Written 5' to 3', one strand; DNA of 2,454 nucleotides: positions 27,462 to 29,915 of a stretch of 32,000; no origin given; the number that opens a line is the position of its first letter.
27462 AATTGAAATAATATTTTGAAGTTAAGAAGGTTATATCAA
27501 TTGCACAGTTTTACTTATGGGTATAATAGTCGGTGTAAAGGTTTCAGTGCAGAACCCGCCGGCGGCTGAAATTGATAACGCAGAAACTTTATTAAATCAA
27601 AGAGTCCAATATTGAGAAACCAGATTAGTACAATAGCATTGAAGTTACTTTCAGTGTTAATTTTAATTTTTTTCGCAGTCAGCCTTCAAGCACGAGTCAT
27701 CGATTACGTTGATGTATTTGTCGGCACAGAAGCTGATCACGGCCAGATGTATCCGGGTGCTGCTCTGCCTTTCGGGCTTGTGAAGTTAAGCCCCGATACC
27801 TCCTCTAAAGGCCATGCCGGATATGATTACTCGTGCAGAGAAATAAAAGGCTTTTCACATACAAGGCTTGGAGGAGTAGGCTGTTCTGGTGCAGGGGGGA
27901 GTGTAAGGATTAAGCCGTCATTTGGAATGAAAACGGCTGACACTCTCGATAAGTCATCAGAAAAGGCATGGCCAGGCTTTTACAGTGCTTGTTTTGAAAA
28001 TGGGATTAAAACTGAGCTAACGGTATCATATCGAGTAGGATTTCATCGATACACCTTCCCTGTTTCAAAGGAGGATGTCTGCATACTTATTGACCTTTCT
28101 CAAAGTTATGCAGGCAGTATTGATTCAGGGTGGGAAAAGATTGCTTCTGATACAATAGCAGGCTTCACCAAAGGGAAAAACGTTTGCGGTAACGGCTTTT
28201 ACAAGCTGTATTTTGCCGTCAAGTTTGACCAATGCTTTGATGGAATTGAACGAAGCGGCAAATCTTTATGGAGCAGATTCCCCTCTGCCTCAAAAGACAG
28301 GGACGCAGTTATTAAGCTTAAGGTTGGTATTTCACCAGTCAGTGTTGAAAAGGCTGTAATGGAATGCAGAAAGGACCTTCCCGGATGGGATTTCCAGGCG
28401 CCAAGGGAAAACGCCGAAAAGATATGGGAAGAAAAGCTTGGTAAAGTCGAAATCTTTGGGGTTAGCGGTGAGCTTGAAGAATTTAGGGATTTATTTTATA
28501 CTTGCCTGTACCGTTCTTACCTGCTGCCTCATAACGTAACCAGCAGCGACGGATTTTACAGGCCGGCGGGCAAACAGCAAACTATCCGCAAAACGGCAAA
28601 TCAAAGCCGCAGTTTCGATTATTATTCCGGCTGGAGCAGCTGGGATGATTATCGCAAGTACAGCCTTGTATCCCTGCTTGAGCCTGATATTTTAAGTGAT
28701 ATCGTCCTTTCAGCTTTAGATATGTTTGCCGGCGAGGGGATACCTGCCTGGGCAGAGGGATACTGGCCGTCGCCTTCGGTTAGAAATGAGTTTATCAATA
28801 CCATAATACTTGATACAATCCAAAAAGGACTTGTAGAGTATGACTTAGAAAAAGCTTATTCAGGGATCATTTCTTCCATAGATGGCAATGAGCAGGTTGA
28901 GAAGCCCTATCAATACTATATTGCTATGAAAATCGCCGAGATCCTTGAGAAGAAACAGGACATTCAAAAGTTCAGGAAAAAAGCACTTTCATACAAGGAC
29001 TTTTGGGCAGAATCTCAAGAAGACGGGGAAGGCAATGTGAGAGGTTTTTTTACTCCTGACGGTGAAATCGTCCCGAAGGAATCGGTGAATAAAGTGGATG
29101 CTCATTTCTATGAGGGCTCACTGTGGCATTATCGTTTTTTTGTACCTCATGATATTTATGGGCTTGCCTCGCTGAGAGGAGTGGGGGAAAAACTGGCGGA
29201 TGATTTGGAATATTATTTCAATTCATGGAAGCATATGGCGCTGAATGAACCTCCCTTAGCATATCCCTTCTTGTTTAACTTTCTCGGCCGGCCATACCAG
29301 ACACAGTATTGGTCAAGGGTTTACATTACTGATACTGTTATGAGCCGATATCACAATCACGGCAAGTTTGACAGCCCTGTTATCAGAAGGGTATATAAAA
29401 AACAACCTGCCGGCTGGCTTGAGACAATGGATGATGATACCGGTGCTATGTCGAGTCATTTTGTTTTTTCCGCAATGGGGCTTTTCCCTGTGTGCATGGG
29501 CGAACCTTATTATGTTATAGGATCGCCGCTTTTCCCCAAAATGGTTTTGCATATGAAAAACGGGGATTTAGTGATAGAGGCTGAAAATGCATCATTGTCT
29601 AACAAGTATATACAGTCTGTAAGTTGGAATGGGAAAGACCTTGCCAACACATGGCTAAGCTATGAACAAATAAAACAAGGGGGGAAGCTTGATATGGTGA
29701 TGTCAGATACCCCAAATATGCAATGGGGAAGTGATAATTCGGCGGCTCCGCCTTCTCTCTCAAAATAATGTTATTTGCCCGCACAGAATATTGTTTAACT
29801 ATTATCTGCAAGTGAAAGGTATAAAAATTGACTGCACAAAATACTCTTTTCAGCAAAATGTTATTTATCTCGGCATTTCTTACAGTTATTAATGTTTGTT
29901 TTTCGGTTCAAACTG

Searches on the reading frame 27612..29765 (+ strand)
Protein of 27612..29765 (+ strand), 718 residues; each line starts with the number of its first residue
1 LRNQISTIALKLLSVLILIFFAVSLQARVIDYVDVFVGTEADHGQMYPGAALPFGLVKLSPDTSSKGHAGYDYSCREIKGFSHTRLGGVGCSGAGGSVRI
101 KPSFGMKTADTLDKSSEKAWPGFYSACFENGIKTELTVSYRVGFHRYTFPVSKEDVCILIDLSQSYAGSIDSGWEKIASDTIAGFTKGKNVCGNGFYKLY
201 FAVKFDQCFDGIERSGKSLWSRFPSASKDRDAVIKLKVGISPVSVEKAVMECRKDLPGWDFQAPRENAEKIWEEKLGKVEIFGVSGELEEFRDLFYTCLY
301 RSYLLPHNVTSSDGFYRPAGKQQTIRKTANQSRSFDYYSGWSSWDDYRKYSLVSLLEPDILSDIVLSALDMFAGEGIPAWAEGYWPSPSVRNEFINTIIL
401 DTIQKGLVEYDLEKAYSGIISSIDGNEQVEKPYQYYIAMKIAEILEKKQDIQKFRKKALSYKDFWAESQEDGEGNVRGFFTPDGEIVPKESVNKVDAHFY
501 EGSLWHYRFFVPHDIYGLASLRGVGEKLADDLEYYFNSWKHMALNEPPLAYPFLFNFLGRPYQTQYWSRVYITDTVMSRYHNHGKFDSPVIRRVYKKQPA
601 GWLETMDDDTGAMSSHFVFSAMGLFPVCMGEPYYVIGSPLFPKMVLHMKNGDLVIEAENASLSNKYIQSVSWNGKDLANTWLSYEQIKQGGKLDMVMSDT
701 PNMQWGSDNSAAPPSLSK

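Call 7: search_protein_families(library=pfam, proteins=[window:27612-29765:+], max_evalue=0.01)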
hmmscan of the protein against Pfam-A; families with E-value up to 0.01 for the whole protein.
window:27612-29765:+ (718 aa): 3 families
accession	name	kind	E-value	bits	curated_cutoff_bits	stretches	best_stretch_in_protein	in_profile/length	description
PF07971.18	Glyco_hydro_92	-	6.5e-86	289.6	24.6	2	427-698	203-463/464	Glycosyl hydrolase family 92 catalytic domain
PF17678.7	Glyco_hydro_92N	-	1.2e-45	156.6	34.5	1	32-213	1-196/236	Glycosyl hydrolase family 92 N-terminal domain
PF10672.15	Methyltrans_SAM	-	0.0086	15.8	27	0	646-707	152-210/286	S-adenosylmethionine-dependent methyltransferase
